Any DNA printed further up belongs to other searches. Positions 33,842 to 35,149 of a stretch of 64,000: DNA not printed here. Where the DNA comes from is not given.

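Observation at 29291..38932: Translationally coupled nine-gene lipid-type operon: sphingolipid-like core plus UbiA prenyltransferase, OYE/Fe-S reductase, PurM-like enzyme, KAS and radical SAM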

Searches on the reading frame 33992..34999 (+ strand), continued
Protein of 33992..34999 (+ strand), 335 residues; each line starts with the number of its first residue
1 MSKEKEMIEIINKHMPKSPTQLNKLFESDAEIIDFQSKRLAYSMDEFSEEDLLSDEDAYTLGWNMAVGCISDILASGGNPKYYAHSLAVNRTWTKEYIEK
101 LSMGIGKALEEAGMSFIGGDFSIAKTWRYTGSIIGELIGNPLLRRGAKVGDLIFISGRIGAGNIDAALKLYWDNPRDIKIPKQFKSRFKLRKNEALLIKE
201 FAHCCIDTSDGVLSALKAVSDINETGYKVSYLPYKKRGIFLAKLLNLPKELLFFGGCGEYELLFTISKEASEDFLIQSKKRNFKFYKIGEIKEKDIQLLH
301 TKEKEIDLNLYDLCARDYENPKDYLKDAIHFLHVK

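Call 23: find_related_loci(query=A1, collection=metagenome_contigs, flank=10000)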
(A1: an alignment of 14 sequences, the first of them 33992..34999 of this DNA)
Query A1 (335 aa) in metagenome_contigs; peptide patterns used: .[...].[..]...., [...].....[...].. (x = any residue, [..] = any of these).
339 stretches matched a pattern; 118 encode a relative of the query (tblastn E <= 1e-3); the best 80 are kept; 80 distinct loci.
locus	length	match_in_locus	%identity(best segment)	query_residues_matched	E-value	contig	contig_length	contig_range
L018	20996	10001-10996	64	1-332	3e-142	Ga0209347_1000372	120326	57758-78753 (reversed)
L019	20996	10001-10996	61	1-332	2e-139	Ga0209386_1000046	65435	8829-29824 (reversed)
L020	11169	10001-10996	61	1-332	2e-138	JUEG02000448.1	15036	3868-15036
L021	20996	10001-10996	61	1-332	2e-138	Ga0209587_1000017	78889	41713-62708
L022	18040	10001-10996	59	1-332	1e-137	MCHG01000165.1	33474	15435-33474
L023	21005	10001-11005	57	1-335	4e-135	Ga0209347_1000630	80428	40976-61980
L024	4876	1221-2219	58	1-333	2e-134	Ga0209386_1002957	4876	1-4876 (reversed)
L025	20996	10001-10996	57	1-332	1e-129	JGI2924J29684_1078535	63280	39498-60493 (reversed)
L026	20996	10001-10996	57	1-332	2e-128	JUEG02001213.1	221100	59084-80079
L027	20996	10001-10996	51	1-332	2e-114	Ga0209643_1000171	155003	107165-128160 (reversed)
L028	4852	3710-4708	49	1-333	1e-110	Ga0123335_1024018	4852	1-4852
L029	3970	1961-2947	49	4-332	4e-110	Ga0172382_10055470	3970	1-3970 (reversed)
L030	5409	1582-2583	50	1-334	3e-108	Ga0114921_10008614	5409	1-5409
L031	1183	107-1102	48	1-332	3e-118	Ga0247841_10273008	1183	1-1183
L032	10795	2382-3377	51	1-332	3e-106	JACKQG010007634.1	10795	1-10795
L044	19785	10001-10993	45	1-332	4e-96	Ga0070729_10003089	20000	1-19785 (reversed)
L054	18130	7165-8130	46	1-326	6e-92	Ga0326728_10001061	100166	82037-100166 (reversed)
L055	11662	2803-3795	45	1-335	4e-92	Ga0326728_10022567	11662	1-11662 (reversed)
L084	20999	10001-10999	39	1-332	1e-80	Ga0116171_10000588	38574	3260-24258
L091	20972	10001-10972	40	1-332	2e-77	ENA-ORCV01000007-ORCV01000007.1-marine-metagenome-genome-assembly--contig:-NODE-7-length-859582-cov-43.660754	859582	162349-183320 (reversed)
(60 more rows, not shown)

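Call 44: search_protein_families(library=pfam, proteins=[L054:8306-12721:+, L091:10980-12272:+, L091:12276-13208:+, L091:13150-14193:+, L091:14200-15003:+, L091:15008-16375:+, L091:9233-9748:+, L044:13377-14027:+, L084:1504-3036:+, L091:10001-10996:+], max_evalue=0.001)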
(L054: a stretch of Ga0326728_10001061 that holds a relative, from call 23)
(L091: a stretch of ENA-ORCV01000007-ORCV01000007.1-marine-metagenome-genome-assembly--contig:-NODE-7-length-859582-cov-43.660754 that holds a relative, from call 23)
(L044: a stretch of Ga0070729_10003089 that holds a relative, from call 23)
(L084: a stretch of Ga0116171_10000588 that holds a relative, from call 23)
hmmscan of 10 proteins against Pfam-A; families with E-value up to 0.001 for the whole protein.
L054:8306-12721:+ (1471 aa): 2 families
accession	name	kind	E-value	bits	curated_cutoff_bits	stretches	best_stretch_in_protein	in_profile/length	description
PF01869.26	BcrAD_BadFG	-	4.1e-37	128.6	31.5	2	333-592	2-271/271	BadF/BadG/BcrA/BcrD ATPase family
PF09989.15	DUF2229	-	3.6e-35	122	29.4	1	706-917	8-216/218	CoA enzyme activase uncharacterised domain (DUF2229)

L091:10980-12272:+ (430 aa): 1 family
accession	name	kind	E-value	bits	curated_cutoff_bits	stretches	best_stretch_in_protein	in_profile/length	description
PF00155.27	Aminotran_1_2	-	4.1e-53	181.3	19.7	1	77-416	2-360/361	Aminotransferase class I and II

L091:12276-13208:+ (310 aa): 2 families
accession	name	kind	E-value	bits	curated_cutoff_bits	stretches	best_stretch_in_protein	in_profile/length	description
PF00781.29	DAGK_cat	-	1e-09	38.5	23.6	1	3-107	2-100/125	Diacylglycerol kinase catalytic domain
PF19279.4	YegS_C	-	5.1e-09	36.5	27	1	178-308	26-156/158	YegS C-terminal NAD kinase beta sandwich-like domain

L091:13150-14193:+ (347 aa): 1 family
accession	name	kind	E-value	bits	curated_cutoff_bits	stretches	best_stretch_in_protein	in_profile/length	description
PF01040.23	UbiA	-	4.3e-20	72.5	34.2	1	58-293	5-238/250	UbiA prenyltransferase family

L091:14200-15003:+ (267 aa): 6 families
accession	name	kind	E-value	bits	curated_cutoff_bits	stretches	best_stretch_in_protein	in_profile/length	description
PF00106.31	adh_short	-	3.3e-51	174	26.6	1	7-198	1-189/195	short chain dehydrogenase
PF13561.12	adh_short_C2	-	4.3e-33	115.3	27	1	13-199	1-184/236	Enoyl-(Acyl carrier protein) reductase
PF08659.16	KR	-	6.7e-19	68.9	22.6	1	10-175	4-166/180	KR domain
PF01370.27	Epimerase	-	3.4e-05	23.8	20.9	1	9-154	1-123/240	NAD dependent epimerase/dehydratase family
PF08643.16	DUF1776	-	6.2e-05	23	25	1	98-186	104-194/294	Fungal family of unknown function (DUF1776)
PF02719.21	Polysacc_synt_2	-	0.00023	20.9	20.2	1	9-83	1-79/293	Polysaccharide biosynthesis protein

L091:15008-16375:+ (455 aa): 3 families
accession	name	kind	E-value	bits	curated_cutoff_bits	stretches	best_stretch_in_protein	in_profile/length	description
PF04055.27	Radical_SAM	-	1e-12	49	29.5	1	167-324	3-160/166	Radical SAM superfamily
PF02310.24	B12-binding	-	0.00011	22.5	32.1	1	56-119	47-116/121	B12 binding domain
PF19864.5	Radical_SAM_N2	-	0.00017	21.5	29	1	85-127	84-125/151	Radical SAM proteins, N-terminal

L091:9233-9748:+ (171 aa): 0 families

L044:13377-14027:+ (216 aa): 1 family
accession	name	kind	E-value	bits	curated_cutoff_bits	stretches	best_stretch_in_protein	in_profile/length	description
PF01797.21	Y1_Tnp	-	3.3e-07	30.9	23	1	91-189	24-119/121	Transposase IS200 like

L084:1504-3036:+ (510 aa): 2 families
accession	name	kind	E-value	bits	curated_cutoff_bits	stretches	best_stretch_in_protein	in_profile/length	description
PF00501.34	AMP-binding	-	5.6e-64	216.8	29.9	1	9-367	3-384/384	AMP-binding enzyme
PF13193.12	AMP-binding_C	-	7.4e-09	36.9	24.5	1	432-490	15-76/76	AMP-binding enzyme C-terminal domain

L091:10001-10996:+ (331 aa): 2 families
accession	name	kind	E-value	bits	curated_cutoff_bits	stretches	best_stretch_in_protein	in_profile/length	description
PF00586.29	AIRS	-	4.7e-14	53.2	24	1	29-136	3-110/112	AIR synthase related protein, N-terminal domain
PF02769.27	AIRS_C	-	4.8e-05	24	23.1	1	195-289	61-150/156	AIR synthase related protein, C-terminal domain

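Call 49: search_solved_structures(query=A1, max_evalue=0.00001, show_alignments=1)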
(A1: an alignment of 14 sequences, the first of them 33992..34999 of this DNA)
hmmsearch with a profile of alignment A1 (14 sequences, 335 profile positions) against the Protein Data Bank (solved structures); distinct sequences matched with E-value up to 0.00001: 12.
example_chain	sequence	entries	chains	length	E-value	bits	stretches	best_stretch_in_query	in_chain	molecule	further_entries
1vqv_A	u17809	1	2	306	3.9e-25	91.7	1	23-278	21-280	thiamine monophosphate kinase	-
3c9r_A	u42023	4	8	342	5.5e-25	91.2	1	23-278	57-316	Thiamine monophosphate kinase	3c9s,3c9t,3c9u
5dd7_A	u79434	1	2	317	5.2e-23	84.8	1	54-301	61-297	Thiamine-monophosphate kinase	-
5cc8_A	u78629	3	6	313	5.4e-23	84.7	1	54-300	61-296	Thiamine-monophosphate kinase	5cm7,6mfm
3mcq_A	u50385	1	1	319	9.5e-23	83.9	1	37-299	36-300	Thiamine-monophosphate kinase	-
6xep_A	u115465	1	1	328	6.9e-18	67.9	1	38-295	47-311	Thiamine-monophosphate kinase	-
2yxz_A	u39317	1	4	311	2.8e-16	62.6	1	33-293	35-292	Thiamin-monophosphate kinase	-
2zau_A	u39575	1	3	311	6.9e-13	51.5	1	55-293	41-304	Selenide, water dikinase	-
2yye_A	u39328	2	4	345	9.8e-13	51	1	55-293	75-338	Selenide, water dikinase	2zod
8yks_B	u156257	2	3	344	9.3e-10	41.2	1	37-232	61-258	Thiamine-monophosphate kinase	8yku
2z1e_A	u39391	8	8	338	2e-07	33.5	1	30-242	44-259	Hydrogenase expression/formation protein HypE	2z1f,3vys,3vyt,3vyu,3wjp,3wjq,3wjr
3vti_C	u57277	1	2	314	1.8e-06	30.4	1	66-295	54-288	Hydrogenase maturation factor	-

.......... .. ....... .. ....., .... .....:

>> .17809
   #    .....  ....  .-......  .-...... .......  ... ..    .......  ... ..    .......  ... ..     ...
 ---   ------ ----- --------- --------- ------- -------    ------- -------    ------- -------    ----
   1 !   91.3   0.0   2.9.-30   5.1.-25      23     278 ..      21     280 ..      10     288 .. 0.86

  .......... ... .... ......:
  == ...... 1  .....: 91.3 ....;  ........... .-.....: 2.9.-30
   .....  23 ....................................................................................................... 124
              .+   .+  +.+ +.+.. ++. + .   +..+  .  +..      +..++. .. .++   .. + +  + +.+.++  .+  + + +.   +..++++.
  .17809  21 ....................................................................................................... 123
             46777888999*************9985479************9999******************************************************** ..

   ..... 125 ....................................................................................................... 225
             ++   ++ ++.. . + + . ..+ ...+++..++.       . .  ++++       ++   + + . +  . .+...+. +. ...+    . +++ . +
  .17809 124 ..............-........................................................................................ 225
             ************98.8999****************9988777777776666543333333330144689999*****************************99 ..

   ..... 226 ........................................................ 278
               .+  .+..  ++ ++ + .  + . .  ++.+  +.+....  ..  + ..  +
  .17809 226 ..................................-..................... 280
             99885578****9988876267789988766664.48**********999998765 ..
